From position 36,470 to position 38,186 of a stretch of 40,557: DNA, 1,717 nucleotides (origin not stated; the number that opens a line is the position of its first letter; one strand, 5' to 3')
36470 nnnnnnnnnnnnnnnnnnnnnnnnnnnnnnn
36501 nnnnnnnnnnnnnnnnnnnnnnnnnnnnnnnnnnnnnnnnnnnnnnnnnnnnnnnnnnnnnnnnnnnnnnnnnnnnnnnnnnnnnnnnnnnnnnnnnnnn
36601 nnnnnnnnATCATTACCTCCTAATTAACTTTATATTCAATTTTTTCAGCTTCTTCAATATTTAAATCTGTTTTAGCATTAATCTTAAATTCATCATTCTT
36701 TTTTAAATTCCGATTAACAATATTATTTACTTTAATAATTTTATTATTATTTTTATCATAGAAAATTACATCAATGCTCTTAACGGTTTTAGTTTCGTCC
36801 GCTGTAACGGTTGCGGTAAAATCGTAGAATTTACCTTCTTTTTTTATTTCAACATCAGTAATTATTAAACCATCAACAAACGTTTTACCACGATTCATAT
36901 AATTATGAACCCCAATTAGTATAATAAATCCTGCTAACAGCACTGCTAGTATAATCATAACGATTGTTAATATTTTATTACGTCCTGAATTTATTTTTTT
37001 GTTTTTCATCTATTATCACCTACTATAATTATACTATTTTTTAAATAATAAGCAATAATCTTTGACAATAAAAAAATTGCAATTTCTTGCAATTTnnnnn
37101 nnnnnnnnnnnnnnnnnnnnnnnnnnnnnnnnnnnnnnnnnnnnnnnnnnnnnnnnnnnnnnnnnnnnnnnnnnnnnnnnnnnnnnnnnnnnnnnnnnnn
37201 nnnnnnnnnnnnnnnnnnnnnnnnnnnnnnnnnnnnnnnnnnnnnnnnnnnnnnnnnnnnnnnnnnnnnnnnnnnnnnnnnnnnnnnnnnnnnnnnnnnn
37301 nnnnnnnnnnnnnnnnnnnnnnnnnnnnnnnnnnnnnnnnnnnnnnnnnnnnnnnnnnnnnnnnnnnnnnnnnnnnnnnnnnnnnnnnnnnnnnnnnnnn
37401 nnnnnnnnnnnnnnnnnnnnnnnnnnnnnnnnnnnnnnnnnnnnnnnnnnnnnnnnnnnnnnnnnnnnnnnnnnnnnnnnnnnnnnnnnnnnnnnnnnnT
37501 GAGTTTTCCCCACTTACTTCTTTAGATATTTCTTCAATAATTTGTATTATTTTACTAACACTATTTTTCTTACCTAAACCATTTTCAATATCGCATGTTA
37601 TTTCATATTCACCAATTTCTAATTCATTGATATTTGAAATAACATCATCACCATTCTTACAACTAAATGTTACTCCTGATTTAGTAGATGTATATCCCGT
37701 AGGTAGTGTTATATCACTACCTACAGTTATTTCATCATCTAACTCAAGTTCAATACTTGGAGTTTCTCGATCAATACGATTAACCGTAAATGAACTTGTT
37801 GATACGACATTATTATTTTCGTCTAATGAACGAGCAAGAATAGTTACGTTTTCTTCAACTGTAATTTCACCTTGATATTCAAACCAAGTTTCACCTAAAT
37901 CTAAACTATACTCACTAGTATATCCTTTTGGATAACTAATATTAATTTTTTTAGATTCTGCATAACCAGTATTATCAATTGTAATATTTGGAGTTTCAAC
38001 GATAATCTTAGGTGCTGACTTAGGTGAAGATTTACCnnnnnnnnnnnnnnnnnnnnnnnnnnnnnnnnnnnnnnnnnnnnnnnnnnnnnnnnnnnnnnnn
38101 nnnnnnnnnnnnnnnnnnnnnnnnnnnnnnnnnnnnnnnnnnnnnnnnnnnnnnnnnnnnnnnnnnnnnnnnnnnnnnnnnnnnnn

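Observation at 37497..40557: Giant glycine-rich protein made of tandem ~340-360-aa modules, with the ORF still open at the window edge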

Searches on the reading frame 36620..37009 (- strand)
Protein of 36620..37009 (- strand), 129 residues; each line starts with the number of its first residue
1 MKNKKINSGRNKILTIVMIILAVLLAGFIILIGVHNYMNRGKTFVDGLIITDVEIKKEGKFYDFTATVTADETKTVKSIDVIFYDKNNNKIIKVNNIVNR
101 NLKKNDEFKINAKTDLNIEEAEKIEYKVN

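Call 5: search_protein_families(library=pfam, proteins=[window:36623-37009:-], max_evalue=0.01)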
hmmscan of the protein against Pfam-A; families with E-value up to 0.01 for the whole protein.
window:36623-37009:- (129 aa): 0 families

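Call 6: search_protein_families(library=phrogs, proteins=[window:36623-37009:-], max_evalue=0.01)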
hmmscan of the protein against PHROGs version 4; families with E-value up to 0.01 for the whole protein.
window:36623-37009:- (129 aa): 0 families

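Call 18: search_protein_families(library=ncbifam, proteins=[window:36623-37009:-], max_evalue=1)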
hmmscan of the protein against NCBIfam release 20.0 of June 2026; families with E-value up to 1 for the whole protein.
window:36623-37009:- (129 aa): 3 families
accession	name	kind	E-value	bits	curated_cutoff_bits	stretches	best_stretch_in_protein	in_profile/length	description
NF045849.1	ICE_MMCAP2_0565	equivalog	0.0013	18.4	40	1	4-38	7-41/80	Mbov_0395 family pilin-like conjugal transfer protein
NF010301.0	PRK13740.1-2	subfamily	0.034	14.3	210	1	54-104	48-97/128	conjugal transfer protein TraY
NF004373.0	PRK05740.1-3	equivalog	0.037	13.8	154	1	8-57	62-107/150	preprotein translocase subunit SecE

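Call 77: find_encoding_contigs(protein=window:36620-37009:-, flank=10000, max_places=6)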
Protein window:36620-37009:- (129 aa): 1 contig read that carries it; 1 place shown.
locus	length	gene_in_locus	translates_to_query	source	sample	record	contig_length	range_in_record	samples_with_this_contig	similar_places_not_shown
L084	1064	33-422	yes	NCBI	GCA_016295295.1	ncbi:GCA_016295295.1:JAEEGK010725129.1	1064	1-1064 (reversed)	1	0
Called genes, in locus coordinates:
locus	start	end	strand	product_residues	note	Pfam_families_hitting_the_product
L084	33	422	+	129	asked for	-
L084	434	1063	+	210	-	?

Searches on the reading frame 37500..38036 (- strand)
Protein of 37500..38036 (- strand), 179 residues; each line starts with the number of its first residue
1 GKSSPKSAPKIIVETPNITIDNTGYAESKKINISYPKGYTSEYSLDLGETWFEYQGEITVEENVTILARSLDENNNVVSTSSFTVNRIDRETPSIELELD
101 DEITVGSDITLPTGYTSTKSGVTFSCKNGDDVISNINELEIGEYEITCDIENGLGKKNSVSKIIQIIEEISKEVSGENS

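Call 17: search_protein_families(library=pfam, proteins=[window:37500-38036:-], max_evalue=10)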
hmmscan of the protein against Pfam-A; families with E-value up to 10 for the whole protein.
seq(179 aa): 3 families
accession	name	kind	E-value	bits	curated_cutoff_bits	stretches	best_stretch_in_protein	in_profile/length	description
PF03174.19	CHB_HEX_C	-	0.0014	19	23.6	1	30-73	27-70/76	Chitobiase/beta-hexosaminidase C-terminal domain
PF19944.4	DUF6406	-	0.038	14.6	26.9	0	17-50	19-55/84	Family of unknown function (DUF6406)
PF13473.12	Cupredoxin_1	-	0.16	12.4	27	1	126-151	70-95/104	Cupredoxin-like domain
